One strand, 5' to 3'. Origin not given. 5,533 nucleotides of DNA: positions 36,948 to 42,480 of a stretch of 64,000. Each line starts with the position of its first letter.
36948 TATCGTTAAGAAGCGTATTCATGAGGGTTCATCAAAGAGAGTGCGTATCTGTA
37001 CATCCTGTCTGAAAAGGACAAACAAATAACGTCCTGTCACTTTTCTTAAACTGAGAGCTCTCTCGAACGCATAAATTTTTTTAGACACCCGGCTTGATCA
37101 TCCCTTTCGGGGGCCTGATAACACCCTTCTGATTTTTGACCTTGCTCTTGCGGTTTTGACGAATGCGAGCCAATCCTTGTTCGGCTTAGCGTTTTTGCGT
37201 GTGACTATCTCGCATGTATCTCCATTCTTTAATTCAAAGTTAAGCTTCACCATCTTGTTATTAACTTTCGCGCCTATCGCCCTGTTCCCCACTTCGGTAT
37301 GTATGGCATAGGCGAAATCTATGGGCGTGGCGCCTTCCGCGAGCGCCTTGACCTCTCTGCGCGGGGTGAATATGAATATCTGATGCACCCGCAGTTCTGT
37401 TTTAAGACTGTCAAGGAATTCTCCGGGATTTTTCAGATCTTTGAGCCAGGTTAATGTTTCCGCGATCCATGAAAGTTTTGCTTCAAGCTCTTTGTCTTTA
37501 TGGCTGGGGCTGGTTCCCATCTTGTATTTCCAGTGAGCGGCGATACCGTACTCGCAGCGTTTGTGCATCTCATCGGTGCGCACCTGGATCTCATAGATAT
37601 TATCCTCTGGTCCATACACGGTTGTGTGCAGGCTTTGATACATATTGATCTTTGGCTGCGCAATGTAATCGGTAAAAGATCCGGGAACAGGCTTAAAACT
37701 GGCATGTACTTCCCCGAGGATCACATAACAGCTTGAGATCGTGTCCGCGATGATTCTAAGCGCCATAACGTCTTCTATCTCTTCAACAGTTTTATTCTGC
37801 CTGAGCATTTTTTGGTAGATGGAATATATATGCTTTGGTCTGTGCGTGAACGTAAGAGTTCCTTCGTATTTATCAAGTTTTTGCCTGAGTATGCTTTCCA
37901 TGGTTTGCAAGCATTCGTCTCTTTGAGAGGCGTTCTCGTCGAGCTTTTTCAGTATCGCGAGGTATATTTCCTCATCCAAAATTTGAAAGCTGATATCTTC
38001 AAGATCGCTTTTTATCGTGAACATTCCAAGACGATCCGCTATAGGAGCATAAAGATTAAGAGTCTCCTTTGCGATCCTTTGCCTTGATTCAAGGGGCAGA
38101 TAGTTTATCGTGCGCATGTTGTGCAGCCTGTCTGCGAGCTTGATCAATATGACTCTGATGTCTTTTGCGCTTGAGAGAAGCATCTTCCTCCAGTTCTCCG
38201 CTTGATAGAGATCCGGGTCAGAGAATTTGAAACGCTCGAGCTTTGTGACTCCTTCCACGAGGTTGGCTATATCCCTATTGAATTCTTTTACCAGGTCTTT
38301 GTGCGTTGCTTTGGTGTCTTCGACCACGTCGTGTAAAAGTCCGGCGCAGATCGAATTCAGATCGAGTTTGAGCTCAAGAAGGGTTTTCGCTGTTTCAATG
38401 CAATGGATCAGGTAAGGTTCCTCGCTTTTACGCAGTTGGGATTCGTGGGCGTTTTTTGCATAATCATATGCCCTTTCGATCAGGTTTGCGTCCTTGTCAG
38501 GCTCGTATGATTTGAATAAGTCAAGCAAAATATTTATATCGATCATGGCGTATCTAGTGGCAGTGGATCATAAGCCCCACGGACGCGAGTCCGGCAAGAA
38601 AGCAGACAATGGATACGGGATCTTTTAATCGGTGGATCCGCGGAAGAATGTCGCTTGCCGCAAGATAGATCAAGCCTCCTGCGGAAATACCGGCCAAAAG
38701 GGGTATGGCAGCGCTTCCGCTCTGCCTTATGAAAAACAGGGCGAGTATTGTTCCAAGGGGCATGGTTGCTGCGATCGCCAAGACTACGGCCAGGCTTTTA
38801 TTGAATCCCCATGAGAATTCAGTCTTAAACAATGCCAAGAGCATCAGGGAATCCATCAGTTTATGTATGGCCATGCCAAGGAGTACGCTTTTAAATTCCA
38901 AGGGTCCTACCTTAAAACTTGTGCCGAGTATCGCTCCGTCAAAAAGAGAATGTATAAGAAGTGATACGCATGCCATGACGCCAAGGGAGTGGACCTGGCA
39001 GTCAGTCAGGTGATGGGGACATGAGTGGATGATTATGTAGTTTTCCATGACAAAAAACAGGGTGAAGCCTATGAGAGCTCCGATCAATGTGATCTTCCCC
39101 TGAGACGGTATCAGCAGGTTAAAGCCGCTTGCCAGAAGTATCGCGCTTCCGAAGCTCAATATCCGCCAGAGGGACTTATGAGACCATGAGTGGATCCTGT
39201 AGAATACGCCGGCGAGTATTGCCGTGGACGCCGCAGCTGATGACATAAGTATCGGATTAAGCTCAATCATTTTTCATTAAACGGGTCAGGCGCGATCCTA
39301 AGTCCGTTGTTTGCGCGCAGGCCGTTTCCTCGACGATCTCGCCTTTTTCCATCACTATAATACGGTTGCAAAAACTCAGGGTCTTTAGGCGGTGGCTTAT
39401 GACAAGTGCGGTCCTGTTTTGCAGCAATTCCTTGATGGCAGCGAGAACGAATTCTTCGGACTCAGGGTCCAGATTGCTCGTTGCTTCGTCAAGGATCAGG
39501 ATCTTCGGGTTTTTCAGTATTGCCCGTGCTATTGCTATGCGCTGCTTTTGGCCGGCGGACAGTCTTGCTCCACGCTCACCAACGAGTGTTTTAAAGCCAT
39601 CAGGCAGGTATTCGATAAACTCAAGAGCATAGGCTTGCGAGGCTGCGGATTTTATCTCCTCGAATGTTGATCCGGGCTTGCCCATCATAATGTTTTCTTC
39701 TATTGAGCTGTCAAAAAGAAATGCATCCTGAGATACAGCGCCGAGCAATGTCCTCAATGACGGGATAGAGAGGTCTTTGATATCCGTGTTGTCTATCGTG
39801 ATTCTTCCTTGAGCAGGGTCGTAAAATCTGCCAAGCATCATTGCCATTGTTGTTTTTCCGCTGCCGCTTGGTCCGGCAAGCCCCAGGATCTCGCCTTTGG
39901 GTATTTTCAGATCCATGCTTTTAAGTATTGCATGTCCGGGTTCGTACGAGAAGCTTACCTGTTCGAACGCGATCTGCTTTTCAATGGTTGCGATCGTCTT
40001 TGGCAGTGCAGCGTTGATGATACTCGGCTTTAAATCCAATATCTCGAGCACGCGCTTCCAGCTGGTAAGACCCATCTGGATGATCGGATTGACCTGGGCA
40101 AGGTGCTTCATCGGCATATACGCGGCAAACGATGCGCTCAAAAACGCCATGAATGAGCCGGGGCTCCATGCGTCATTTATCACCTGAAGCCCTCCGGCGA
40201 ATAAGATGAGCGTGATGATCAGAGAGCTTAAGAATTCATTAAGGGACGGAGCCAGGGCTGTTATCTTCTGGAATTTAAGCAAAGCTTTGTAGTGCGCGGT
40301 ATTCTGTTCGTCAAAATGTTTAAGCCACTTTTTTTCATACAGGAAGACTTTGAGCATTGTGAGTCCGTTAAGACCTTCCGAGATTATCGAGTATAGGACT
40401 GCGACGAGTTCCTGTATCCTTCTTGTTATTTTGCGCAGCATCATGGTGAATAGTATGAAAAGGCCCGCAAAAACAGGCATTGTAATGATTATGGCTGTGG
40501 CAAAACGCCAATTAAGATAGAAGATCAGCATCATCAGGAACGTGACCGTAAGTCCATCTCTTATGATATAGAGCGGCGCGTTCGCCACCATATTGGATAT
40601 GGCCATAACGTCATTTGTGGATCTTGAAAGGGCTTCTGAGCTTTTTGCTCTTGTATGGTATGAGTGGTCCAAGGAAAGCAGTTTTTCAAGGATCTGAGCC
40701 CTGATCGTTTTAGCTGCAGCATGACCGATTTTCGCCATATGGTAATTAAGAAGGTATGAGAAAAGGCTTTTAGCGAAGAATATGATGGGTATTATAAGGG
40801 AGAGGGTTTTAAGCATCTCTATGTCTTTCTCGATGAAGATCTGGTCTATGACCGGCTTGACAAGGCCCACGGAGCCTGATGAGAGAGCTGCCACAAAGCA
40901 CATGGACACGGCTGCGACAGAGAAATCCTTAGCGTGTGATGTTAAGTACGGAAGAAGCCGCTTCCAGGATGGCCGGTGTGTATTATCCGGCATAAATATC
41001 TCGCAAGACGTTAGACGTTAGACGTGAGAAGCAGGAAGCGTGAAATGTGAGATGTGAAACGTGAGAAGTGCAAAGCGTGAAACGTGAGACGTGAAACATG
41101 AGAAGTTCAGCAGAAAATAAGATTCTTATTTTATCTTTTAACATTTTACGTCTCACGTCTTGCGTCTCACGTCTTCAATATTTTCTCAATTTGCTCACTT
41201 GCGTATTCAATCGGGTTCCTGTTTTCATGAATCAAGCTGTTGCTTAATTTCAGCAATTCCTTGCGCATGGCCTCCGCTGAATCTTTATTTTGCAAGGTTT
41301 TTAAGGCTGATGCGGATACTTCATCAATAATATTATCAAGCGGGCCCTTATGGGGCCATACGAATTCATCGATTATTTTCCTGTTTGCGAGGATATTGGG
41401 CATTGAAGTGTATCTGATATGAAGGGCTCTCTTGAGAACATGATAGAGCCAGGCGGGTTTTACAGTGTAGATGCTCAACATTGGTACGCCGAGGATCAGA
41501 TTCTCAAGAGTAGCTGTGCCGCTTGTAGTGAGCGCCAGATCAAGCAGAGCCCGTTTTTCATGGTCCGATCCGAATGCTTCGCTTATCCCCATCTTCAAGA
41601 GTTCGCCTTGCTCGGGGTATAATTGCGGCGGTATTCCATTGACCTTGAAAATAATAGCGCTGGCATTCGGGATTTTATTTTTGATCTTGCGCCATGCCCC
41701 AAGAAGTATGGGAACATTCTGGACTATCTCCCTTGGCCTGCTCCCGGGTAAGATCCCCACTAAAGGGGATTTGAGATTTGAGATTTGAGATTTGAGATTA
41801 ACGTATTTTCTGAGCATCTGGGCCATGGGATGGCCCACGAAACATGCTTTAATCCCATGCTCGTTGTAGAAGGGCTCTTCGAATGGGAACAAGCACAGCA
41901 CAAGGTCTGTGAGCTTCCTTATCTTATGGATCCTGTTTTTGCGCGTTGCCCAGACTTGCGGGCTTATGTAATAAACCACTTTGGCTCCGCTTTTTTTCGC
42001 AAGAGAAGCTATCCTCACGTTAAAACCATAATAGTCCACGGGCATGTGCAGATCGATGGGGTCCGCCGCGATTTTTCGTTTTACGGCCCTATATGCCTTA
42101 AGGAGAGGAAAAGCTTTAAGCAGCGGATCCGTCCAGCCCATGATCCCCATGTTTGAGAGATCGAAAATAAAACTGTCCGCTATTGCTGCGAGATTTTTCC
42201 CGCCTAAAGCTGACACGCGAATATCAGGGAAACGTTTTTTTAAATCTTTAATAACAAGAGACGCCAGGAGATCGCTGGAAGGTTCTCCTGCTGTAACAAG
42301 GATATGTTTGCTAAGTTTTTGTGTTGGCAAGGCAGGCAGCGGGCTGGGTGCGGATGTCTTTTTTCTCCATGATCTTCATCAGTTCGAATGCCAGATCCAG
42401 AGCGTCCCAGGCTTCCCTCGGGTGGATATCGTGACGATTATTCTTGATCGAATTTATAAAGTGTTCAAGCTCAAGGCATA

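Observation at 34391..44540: Family 3: heptamer hairpins with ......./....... units at the recG and lpxA stop codons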

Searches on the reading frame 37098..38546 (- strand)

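Call 7: search_protein_families(library=pfam, proteins=[window:37098-38546:-])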
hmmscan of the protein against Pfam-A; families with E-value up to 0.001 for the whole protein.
window:37098-38546:- (482 aa): 4 families
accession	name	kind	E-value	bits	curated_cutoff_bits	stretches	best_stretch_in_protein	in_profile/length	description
PF13328.12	HD_4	-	1.7e-46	158.3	27.2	1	26-175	1-155/156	HD domain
PF04607.23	RelA_SpoT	-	2.1e-39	134.7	27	1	235-344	1-111/113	Region found in RelA / SpoT proteins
PF02824.27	TGS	-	1.8e-20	73.2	22.2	1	390-449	1-60/60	TGS domain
PF01966.28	HD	-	1.1e-11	45.5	22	1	45-144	1-116/116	HD domain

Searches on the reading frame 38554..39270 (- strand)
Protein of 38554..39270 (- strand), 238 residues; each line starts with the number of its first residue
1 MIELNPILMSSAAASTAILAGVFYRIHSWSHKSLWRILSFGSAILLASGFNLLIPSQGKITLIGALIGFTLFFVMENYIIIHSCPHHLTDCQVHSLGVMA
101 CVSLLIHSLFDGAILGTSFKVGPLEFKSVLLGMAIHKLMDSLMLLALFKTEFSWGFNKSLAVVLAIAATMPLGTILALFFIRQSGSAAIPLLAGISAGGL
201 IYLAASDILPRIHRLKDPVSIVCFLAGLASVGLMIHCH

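Call 79: search_protein_families(library=pfam, proteins=[window:38554-39270:-], max_evalue=0.00001)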
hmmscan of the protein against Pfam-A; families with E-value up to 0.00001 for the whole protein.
window:38554-39270:- (238 aa): 1 family
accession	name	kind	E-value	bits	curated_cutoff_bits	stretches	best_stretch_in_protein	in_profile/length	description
PF02535.28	Zip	-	6.2e-12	45.8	35.1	1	90-234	171-322/323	ZIP Zinc transporter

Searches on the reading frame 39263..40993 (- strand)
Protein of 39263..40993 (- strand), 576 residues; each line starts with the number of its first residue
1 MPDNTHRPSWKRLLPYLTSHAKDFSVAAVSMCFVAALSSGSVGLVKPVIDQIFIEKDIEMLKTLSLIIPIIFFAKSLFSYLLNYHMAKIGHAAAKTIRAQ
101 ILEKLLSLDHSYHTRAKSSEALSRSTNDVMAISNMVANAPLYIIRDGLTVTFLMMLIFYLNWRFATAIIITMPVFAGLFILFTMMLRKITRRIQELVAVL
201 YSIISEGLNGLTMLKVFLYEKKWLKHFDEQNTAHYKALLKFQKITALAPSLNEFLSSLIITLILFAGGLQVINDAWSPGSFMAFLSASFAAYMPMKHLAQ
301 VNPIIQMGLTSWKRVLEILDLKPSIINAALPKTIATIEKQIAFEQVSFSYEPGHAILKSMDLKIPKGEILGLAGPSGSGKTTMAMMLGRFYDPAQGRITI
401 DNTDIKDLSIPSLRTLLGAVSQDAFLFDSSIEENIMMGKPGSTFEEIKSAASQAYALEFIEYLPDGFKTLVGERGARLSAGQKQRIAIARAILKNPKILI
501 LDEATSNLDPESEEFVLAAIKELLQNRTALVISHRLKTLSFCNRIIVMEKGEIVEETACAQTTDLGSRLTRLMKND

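Call 7: search_protein_families(library=pfam, proteins=[window:39263-40993:-])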
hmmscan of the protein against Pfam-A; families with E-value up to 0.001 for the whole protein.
window:39263-40993:- (576 aa): 3 families
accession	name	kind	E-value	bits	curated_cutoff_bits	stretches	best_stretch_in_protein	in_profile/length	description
PF00664.28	ABC_membrane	-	7.8e-42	144.3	28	1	44-289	21-268/274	ABC transporter transmembrane region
PF00005.33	ABC_tran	-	1.8e-34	119.7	25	1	357-506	1-137/137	ABC transporter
PF02463.25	SMC_N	-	1.2e-05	25.3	40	1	247-549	135-212/220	RecF/RecN/SMC N terminal domain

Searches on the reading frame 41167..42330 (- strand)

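Call 7: search_protein_families(library=pfam, proteins=[window:41167-42330:-])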
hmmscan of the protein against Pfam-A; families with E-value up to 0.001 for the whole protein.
window:41167-42330:- (387 aa): 1 family
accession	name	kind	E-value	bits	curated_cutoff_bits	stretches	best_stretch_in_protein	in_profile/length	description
PF02684.21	LpxB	-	8.8e-71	239.2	22.6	1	10-363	1-359/374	Lipid-A-disaccharide synthetase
